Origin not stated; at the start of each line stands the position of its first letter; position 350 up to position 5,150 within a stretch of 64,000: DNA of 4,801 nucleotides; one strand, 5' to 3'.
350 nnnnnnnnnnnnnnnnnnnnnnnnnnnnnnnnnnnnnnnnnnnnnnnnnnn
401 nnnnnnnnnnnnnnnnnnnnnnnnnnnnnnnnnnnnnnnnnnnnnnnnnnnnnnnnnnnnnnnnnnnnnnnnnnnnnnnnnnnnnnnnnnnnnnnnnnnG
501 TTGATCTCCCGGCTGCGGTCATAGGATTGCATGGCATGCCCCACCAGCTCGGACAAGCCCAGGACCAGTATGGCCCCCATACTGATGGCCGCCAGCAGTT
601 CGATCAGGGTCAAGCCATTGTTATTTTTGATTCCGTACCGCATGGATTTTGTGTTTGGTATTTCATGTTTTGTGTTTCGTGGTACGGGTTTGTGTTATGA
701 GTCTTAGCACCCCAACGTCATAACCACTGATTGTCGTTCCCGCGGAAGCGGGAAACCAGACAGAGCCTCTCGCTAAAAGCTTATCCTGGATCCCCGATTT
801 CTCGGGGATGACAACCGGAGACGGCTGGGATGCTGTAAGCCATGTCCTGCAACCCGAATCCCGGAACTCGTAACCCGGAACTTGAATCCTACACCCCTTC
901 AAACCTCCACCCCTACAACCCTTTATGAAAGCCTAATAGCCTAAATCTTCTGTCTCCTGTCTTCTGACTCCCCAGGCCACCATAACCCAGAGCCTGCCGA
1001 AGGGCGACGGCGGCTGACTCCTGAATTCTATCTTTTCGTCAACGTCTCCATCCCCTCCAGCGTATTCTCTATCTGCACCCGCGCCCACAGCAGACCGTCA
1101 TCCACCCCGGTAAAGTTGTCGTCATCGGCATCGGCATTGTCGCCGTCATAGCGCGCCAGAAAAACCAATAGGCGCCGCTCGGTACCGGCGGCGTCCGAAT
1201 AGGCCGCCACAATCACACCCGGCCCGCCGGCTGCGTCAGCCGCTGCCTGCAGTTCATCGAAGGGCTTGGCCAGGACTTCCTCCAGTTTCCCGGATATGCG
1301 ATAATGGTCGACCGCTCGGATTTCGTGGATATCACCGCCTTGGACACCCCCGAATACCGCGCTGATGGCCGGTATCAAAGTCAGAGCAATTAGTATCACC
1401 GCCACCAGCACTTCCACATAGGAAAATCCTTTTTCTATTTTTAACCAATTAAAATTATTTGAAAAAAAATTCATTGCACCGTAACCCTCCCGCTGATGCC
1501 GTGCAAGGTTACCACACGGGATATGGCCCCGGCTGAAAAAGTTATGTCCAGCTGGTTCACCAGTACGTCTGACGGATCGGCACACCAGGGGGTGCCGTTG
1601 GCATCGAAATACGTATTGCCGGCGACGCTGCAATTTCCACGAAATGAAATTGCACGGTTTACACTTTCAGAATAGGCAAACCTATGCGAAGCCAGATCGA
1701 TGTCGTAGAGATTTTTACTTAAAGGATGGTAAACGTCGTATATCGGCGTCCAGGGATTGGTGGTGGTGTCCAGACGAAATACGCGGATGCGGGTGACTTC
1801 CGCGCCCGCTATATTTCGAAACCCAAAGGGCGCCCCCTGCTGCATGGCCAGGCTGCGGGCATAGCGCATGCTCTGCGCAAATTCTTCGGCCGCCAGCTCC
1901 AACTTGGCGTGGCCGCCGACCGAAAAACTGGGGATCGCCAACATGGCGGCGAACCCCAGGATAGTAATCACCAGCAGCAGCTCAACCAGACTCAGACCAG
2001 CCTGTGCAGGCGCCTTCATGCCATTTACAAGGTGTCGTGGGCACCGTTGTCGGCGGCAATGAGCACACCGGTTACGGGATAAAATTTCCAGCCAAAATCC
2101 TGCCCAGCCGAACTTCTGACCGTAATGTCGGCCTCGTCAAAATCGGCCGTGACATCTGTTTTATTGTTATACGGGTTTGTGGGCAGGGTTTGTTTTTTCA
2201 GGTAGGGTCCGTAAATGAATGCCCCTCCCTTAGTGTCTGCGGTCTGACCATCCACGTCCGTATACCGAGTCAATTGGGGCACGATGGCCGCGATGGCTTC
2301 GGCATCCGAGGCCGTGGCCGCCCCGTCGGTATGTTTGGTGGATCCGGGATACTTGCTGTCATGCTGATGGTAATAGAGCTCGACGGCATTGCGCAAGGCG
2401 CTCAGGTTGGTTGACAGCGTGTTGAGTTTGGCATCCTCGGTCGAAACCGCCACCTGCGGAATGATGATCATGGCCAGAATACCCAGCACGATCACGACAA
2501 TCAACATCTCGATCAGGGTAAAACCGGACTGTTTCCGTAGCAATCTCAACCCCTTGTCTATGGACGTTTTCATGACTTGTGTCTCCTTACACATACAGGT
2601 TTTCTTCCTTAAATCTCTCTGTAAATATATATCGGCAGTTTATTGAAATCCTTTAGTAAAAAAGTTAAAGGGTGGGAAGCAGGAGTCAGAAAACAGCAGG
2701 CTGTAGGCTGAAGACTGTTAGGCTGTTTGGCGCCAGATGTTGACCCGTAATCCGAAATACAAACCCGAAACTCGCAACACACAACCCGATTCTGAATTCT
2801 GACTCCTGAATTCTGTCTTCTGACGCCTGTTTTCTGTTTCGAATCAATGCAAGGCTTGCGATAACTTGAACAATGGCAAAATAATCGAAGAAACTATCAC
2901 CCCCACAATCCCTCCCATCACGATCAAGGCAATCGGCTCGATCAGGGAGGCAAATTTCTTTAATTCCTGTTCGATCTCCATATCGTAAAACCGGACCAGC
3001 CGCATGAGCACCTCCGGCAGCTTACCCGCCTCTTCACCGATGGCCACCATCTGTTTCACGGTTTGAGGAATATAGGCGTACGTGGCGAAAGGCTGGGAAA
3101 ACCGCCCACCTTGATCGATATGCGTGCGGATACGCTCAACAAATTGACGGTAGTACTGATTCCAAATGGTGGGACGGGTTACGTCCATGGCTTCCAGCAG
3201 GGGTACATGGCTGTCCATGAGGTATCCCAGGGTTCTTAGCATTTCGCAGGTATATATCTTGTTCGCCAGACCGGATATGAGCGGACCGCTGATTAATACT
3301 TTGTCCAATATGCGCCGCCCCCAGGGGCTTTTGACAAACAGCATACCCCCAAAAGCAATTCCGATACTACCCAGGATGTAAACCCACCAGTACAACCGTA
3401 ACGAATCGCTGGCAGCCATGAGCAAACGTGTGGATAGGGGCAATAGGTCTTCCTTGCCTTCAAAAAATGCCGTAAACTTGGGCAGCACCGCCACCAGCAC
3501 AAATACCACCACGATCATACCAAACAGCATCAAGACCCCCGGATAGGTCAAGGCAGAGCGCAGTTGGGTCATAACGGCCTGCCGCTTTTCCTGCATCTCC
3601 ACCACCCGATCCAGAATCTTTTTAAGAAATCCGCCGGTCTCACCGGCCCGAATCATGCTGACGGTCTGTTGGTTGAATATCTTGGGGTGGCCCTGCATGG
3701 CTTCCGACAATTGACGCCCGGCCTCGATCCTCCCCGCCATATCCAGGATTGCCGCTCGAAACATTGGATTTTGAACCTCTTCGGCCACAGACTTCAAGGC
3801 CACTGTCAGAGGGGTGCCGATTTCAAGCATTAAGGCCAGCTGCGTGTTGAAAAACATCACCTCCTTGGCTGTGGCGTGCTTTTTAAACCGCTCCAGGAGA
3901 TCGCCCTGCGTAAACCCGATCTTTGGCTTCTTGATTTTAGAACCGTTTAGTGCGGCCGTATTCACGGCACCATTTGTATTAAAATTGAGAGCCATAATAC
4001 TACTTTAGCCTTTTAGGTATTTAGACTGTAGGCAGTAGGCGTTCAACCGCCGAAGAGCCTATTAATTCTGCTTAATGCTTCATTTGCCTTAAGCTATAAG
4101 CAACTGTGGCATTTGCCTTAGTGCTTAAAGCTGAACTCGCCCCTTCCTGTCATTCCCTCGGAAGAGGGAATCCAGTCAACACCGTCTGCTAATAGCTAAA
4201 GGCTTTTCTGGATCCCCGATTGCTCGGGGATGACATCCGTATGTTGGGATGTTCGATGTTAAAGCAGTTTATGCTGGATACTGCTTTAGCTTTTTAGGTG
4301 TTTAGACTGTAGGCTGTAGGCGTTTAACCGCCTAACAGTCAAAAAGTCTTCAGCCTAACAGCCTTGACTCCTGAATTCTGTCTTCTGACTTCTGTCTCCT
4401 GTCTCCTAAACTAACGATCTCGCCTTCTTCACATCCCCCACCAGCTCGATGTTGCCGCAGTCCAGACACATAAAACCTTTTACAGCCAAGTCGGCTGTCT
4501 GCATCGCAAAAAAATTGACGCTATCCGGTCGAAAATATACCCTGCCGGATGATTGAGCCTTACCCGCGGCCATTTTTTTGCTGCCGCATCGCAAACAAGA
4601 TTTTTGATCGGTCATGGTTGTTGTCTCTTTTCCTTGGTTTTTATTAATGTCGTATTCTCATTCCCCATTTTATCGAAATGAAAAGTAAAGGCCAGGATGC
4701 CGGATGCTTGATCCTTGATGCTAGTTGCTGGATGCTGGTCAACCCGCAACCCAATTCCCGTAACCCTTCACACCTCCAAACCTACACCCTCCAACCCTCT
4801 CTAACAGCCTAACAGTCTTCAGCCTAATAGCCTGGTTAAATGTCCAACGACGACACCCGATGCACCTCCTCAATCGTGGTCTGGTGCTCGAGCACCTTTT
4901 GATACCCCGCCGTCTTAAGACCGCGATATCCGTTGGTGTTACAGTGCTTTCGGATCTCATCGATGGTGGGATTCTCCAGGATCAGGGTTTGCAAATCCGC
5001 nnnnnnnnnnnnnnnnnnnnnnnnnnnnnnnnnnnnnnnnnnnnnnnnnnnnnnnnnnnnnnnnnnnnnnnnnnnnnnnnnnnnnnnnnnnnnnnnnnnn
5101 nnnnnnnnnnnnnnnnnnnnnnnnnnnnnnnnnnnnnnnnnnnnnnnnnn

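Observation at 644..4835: Pilus operon cut into five pieces by 190-410-bp hairpin-rich spacers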

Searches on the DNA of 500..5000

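Call 57: search_rna_families(source=window, start=500, end=5000, threshold=evalue, max_evalue=1)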
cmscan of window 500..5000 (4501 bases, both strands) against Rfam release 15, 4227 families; matches with E-value up to 1: 1.
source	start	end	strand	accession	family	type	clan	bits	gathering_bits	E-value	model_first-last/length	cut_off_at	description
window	1625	1658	+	RF01898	mir-363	Gene; miRNA;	CL00110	19.9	58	0.56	19-62/80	no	mir-363 microRNA precursor family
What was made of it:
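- No Rfam match even at E up to 1 (call 57).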

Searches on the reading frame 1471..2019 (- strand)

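Call 11: search_protein_families(library=pfam, proteins=[window:1471-2019:-], max_evalue=0.01)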
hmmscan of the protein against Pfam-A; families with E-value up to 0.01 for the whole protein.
window:1471-2019:- (182 aa): 2 families
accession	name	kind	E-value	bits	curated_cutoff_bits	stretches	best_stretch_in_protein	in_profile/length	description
PF07963.17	N_methyl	-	0.00024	21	21.2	1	5-28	3-26/27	Prokaryotic N-terminal methylation motif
PF12019.13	GspH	-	0.00081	20.3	21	1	43-98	1-42/108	Type II transport protein GspH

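Call 12: search_protein_families(library=ncbifam, proteins=[window:1471-2019:-], max_evalue=0.01)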
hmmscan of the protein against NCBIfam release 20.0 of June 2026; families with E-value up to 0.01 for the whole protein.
window:1471-2019:- (182 aa): 5 families
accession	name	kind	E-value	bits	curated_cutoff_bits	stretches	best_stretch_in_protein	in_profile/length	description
TIGR01708.2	typeII_sec_gspH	equivalog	9.9e-09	35.4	80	1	6-69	1-65/169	type II secretion system minor pseudopilin GspH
NF047827.1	T3SSXpsH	equivalog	7.7e-07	29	160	1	8-67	2-62/145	type II secretion system protein XpsH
TIGR02596.1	TIGR02596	subfamily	0.00059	20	70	1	10-68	2-61/196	Verru_Chthon cassette protein D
TIGR02532.1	IV_pilin_GFxxxE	domain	0.0017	18.1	16.3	1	6-29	1-24/24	prepilin-type N-terminal cleavage/methylation domain-containing protein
NF041775.1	typeIV_PilA_Myxo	equivalog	0.0071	16.3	400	0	4-32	8-36/214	type IV pilin protein PilA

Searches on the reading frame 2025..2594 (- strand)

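Call 11: search_protein_families(library=pfam, proteins=[window:2025-2594:-], max_evalue=0.01)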
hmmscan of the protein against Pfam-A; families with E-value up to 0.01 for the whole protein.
window:2025-2594:- (189 aa): 2 families
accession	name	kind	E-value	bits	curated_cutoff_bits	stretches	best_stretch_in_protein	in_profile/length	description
PF07963.17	N_methyl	-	1.6e-08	34.2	21.2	1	20-44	2-26/27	Prokaryotic N-terminal methylation motif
PF08334.16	T2SSG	-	0.0059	17.1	21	0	50-85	4-38/108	Type II secretion system (T2SS), protein G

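Call 12: search_protein_families(library=ncbifam, proteins=[window:2025-2594:-], max_evalue=0.01)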
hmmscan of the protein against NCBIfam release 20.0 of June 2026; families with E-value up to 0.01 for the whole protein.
window:2025-2594:- (189 aa): 12 families
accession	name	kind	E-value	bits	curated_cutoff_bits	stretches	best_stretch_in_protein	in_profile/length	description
TIGR01710.1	typeII_sec_gspG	equivalog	1.1e-14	54.6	88.85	1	23-87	1-64/134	type II secretion system major pseudopilin GspG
NF040999.1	pilin_ComGC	equivalog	4.2e-10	39.7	75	1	22-86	1-65/84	competence type IV pilus major pilin ComGC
NF041775.1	typeIV_PilA_Myxo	equivalog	2.7e-08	34.1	400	1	20-79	8-67/214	type IV pilin protein PilA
TIGR02532.1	IV_pilin_GFxxxE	domain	7.1e-08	32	16.3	1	22-45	1-24/24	prepilin-type N-terminal cleavage/methylation domain-containing protein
NF007862.0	PRK10574.1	equivalog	5.6e-07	29.8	138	1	20-80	2-62/145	prepilin peptidase-dependent pilin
NF041013.1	T4P_ComGE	equivalog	1.4e-06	28.3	49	1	21-79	2-61/83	competence type IV pilus minor pilin ComGE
TIGR01708.2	typeII_sec_gspH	equivalog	2.5e-05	24.3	80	1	22-56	1-35/169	type II secretion system minor pseudopilin GspH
NF040982.1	ComGD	equivalog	0.00011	22.7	70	1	22-54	1-33/139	competence type IV pilus minor pilin ComGD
TIGR02596.1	TIGR02596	subfamily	0.00026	21.1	70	1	25-66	1-42/196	Verru_Chthon cassette protein D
TIGR02523.1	type_IV_pilV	equivalog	0.00095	19.7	52.2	1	22-65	1-47/139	type IV pilus modification protein PilV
NF007800.0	PRK10506.1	equivalog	0.0057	16.5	158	1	19-43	5-29/163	prepilin peptidase-dependent protein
TIGR02599.1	TIGR02599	subfamily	0.0084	15.4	256.5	0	24-59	1-35/361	Verru_Chthon cassette protein C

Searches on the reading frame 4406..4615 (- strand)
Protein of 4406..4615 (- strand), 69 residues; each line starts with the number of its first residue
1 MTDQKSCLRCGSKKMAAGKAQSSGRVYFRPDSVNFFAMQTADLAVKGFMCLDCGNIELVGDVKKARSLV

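Call 11: search_protein_families(library=pfam, proteins=[window:4406-4615:-], max_evalue=0.01)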
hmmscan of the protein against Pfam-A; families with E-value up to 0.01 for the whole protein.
window:4406-4615:- (69 aa): 0 families

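Call 12: search_protein_families(library=ncbifam, proteins=[window:4406-4615:-], max_evalue=0.01)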
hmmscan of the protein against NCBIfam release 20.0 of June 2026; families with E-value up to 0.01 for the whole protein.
window:4406-4615:- (69 aa): 0 families
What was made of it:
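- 4406..4615 (-): Small Zn-ribbon protein gene (CxxC...CxxC, 69 aa). It is a real, lineage-restricted gene. Its position varies among relatives. No Pfam or NCBIfam family matched (calls 11, 12).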

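Call 52: find_homologous_proteins(query=window:4406-4615:-, max_evalue=0.001)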
Query window:4406-4615:- (69 aa): 17 proteins with E <= 0.001 among 17 candidates.
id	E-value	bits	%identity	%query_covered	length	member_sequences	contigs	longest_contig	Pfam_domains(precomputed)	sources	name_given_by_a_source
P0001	9.6e-39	147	100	100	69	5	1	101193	-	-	-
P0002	2.4e-35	136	90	100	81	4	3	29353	-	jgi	-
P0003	6.9e-30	119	78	100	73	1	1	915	-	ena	-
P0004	3.2e-29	117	77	100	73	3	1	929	-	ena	-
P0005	8.8e-29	116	75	100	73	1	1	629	-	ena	-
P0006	9.2e-29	116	75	100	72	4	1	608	-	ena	-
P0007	1.4e-28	115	77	100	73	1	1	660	-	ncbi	-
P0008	5.7e-28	113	75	100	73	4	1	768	-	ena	-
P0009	1.3e-27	112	75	100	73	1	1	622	-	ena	-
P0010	6.2e-27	110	82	90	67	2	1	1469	-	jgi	jgi:hypothetical protein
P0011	1.1e-26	109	95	80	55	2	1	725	-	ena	-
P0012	8.6e-26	106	93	80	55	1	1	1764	-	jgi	jgi:hypothetical protein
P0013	1.7e-24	102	76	90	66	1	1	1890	-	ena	-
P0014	6.3e-12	63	48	94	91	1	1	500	-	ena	-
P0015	1.2e-11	62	51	91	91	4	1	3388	-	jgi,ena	jgi:hypothetical protein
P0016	1.6e-10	58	44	99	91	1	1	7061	-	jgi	jgi:hypothetical protein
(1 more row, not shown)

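Call 53: find_encoding_contigs(protein=P0002, flank=10000, max_places=4)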
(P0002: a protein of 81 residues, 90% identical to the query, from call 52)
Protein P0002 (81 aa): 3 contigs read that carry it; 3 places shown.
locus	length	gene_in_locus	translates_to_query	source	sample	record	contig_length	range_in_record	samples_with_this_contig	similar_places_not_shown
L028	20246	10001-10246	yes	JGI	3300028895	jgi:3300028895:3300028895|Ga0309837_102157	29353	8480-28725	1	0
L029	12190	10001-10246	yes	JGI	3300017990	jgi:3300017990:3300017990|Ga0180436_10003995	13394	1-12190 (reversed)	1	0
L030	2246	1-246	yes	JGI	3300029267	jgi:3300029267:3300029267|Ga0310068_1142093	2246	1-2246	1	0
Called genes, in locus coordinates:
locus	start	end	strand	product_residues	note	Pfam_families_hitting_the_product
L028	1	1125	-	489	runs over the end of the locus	PF02789:Peptidase_M17_N, PF00883:Peptidase_M17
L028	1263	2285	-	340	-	PF01797:Y1_Tnp, PF08299:Bac_DnaA_C (weak)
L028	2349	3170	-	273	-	PF00990:GGDEF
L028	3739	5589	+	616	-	PF00512:HisKA, PF02518:HATPase_c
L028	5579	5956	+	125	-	PF00072:Response_reg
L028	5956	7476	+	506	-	PF01966:HD, PF13487:HD_5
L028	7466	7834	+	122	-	PF01740:STAS, PF13466:STAS_2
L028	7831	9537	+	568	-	PF05157:MshEN, PF00437:T2SSE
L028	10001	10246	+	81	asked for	-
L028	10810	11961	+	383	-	PF00482:T2SSF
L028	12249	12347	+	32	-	-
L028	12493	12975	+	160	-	-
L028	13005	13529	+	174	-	-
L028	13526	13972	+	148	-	-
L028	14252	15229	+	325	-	PF07963:N_methyl (weak)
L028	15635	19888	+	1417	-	PF24517:CBM96, PF06848:Disaggr_repeat (faint), PF24517:CBM96 (weak), PF13385:Laminin_G_3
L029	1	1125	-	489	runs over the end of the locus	PF02789:Peptidase_M17_N, PF00883:Peptidase_M17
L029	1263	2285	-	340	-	PF01797:Y1_Tnp, PF08299:Bac_DnaA_C (weak)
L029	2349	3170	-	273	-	PF00990:GGDEF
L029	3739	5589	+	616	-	PF00512:HisKA, PF02518:HATPase_c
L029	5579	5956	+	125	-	PF00072:Response_reg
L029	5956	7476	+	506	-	PF01966:HD, PF13487:HD_5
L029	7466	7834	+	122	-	PF01740:STAS, PF13466:STAS_2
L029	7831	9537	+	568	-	PF05157:MshEN, PF00437:T2SSE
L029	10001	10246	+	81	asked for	-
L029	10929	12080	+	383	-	PF00482:T2SSF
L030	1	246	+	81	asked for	?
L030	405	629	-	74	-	-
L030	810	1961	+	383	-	PF00482:T2SSF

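Call 54: find_encoding_contigs(protein=P0016, flank=6000, max_places=3)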
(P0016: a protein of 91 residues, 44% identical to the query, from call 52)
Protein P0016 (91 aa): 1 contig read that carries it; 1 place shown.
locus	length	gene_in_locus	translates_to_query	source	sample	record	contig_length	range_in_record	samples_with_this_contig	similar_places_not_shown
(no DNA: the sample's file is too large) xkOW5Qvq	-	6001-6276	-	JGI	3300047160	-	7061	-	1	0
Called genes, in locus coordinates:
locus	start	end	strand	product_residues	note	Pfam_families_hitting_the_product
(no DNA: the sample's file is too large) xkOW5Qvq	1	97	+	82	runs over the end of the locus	?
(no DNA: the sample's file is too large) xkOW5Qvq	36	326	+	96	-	-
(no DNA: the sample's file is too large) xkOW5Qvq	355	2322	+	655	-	PF00069:Pkinase, PF03109:ABC1 (faint), PF07714:PK_Tyr_Ser-Thr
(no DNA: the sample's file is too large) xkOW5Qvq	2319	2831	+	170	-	-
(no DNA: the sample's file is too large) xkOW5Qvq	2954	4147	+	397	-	-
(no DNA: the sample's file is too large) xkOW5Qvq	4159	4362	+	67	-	-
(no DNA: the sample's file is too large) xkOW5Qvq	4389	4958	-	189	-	PF12796:Ank_2 (weak), PF00023:Ank (weak), PF13606:Ank_3 (faint)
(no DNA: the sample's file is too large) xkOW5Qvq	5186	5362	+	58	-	-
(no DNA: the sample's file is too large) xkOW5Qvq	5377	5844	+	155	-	-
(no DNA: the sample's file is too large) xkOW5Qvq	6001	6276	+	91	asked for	-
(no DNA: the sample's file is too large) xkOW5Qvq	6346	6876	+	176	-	-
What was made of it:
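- Tried and rejected: A context look-up of a distant Zn-ribbon homologue (P0016) returned gene calls without DNA and no pilus genes (call 54).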
